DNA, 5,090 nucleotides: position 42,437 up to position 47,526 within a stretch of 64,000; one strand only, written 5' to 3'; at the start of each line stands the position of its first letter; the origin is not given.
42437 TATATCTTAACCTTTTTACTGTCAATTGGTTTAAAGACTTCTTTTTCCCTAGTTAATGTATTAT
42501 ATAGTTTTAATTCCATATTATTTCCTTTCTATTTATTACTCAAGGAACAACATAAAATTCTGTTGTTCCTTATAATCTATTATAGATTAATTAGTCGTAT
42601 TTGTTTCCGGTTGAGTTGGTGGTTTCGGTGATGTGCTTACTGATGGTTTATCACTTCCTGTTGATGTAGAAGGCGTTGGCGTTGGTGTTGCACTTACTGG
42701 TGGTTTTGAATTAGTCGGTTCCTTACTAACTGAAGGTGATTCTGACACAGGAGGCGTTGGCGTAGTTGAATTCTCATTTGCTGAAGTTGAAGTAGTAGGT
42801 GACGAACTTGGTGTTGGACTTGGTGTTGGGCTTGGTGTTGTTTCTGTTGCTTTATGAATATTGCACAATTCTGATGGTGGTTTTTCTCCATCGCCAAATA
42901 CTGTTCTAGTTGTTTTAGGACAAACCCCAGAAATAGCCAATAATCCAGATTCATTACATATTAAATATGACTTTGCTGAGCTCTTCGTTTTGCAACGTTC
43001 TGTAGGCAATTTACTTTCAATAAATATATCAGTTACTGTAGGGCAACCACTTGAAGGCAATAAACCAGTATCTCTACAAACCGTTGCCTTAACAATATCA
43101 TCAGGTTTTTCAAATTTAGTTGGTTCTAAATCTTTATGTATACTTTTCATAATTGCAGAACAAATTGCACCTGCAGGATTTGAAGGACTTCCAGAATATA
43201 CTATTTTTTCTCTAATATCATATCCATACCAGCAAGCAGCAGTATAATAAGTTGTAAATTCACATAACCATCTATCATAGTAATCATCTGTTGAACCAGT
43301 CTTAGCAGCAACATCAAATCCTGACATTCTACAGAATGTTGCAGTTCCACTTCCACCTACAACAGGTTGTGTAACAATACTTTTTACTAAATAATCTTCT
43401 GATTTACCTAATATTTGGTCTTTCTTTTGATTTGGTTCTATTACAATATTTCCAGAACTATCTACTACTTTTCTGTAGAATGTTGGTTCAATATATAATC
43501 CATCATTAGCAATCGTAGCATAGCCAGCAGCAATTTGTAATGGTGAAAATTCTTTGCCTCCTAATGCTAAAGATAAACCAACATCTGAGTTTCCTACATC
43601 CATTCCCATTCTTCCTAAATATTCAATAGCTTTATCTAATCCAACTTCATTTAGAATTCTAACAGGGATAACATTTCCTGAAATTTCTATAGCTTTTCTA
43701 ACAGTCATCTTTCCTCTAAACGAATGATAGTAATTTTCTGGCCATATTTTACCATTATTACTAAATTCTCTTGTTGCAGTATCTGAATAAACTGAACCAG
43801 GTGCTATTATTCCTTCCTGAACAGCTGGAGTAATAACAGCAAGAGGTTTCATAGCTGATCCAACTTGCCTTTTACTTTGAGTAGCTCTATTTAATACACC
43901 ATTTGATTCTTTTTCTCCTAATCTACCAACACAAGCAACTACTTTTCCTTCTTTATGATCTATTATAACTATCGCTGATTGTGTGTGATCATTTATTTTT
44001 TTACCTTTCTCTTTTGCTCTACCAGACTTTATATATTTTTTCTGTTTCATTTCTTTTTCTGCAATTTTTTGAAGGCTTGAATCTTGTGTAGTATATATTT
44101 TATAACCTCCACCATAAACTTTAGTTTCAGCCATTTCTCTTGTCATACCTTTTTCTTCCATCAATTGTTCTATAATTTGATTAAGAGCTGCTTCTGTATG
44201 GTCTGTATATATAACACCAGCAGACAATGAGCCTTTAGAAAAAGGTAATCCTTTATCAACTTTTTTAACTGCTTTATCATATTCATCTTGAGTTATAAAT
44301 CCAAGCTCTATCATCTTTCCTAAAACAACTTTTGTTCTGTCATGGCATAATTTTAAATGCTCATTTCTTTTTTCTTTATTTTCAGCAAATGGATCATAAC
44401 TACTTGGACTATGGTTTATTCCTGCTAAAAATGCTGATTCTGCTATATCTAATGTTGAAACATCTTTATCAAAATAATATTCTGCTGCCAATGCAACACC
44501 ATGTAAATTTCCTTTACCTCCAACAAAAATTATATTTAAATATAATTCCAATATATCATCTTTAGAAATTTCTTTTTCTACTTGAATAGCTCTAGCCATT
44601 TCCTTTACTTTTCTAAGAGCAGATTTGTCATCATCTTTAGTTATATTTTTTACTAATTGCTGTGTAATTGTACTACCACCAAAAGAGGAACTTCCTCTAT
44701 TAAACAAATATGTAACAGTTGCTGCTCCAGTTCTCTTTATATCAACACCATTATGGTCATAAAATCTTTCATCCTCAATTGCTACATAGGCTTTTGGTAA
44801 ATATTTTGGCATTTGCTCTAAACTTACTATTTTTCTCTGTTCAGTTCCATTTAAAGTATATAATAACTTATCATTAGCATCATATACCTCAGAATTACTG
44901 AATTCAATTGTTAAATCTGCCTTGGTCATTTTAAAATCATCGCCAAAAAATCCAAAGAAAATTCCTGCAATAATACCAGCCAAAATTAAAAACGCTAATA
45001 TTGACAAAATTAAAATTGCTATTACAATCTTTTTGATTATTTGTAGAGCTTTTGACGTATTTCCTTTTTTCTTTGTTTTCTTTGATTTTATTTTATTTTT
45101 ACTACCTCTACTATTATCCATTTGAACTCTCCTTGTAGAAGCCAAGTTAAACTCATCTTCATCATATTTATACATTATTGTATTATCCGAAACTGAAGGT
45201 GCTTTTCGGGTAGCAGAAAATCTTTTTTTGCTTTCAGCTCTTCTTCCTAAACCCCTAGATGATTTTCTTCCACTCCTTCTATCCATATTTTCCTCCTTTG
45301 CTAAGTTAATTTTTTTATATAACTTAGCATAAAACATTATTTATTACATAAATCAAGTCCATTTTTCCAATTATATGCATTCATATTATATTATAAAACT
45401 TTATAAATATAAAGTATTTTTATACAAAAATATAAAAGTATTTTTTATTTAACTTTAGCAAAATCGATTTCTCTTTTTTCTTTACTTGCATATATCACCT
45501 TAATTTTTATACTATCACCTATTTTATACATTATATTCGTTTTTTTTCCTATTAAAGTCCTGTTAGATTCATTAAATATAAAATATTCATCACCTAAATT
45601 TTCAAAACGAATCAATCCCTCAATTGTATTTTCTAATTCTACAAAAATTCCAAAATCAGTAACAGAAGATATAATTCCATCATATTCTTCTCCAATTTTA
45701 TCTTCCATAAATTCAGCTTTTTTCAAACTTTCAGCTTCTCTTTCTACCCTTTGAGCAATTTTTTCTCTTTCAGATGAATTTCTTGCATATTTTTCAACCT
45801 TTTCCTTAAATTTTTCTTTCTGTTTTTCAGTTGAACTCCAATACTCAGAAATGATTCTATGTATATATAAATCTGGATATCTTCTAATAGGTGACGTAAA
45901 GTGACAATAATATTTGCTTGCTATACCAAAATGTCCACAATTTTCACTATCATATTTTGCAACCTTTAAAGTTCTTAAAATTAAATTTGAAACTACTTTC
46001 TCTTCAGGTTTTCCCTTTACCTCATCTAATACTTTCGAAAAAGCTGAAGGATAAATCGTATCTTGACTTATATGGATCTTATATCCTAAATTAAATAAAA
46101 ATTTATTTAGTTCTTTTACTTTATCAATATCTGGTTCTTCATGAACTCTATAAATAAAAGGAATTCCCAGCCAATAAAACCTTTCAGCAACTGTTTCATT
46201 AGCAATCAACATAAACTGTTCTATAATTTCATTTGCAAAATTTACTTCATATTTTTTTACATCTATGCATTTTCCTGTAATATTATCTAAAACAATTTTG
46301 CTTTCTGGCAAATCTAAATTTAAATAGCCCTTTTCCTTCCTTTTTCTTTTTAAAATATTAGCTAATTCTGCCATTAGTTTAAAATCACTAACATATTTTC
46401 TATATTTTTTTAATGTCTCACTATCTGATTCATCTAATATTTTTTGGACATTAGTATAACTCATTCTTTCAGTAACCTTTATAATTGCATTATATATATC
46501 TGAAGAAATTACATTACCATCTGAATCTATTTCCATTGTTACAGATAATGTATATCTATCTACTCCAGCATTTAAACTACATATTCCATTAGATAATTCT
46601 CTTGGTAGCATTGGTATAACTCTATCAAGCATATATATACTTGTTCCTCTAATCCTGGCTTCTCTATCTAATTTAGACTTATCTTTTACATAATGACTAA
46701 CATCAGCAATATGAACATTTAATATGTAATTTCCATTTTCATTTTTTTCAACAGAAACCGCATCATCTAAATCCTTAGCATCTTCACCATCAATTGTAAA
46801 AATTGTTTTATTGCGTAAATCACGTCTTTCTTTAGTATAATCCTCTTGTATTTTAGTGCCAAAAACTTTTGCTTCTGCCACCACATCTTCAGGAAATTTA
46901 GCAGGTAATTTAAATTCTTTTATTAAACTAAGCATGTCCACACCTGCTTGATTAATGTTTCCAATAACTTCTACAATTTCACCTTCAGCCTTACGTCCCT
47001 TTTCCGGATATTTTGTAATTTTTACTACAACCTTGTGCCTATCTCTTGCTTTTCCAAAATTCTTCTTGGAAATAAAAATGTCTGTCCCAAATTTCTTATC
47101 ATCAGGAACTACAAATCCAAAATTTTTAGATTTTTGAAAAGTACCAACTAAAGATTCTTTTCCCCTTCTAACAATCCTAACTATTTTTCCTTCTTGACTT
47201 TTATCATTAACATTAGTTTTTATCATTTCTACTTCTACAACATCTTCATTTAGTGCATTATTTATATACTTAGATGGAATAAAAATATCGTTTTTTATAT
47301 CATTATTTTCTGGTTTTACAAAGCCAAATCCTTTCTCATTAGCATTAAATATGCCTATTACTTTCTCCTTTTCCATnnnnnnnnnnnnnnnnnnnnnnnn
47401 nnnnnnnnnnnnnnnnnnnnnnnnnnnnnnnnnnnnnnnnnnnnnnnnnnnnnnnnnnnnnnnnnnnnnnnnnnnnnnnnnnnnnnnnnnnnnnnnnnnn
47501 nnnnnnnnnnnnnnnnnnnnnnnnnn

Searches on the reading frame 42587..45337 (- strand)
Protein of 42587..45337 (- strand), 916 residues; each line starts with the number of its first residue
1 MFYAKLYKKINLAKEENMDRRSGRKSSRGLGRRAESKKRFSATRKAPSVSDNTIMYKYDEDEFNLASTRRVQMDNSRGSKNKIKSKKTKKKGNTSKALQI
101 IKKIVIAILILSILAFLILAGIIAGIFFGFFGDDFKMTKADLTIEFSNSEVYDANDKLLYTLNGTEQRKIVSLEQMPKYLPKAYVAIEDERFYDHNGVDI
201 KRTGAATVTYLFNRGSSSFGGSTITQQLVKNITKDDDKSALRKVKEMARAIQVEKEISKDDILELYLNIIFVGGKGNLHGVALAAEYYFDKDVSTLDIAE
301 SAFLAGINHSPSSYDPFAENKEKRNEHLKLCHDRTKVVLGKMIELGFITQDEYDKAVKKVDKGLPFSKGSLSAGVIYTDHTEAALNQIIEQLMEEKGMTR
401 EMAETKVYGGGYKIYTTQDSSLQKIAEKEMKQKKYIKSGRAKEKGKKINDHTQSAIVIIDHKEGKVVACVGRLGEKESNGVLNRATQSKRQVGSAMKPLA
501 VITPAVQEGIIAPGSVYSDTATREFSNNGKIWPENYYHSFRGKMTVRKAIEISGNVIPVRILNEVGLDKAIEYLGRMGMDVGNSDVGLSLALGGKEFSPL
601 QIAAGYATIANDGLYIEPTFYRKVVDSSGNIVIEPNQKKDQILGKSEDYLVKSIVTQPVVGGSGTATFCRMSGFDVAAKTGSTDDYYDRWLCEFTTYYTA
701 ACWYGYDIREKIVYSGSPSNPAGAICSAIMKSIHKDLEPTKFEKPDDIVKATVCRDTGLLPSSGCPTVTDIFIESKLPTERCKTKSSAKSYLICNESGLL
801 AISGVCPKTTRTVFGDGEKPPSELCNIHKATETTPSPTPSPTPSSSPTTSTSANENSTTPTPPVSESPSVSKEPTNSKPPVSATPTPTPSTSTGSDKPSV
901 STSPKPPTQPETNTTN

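Call 10: search_protein_families(library=pfam, proteins=[window:42587-45337:-])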
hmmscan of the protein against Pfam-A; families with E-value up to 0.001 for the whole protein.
window:42587-45337:- (916 aa): 2 families
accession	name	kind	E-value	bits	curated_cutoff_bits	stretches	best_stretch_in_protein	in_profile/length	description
PF00912.28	Transgly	-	2e-54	184.1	27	1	157-342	3-177/178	Transglycosylase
PF00905.27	Transpeptidase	-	1.1e-27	97.4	22.1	1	455-687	2-246/299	Penicillin binding protein transpeptidase domain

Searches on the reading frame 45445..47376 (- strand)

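Call 10: search_protein_families(library=pfam, proteins=[window:45445-47376:-])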
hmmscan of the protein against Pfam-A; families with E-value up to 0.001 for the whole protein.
window:45445-47376:- (643 aa): 7 families
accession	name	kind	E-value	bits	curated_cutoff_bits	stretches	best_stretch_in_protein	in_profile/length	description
PF00773.25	RNB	-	5.2e-118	394.5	29.3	1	184-512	1-323/326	RNB domain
PF17876.7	CSD2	-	3e-37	127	26.2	2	88-162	1-74/74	Cold shock domain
PF08206.17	OB_RNB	-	1.1e-27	95.9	24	2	8-68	1-58/58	Ribonuclease B OB domain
PF00575.29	S1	-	2.1e-11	44.5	22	1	559-640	2-72/74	S1 RNA binding domain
PF22707.2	S1CSD-TOTE-2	-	4.6e-05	23.8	27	0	8-55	5-46/60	S1/CSD-like domain 2 of the TOTE conflict systems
PF00313.28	CSD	-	7e-05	23.1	27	0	13-46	10-41/66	'Cold-shock' DNA-binding domain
PF22896.3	OB_RNR_1st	-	8.3e-05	23.2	28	0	6-55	44-93/99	Ribonuclease R, OB first domain, N-terminal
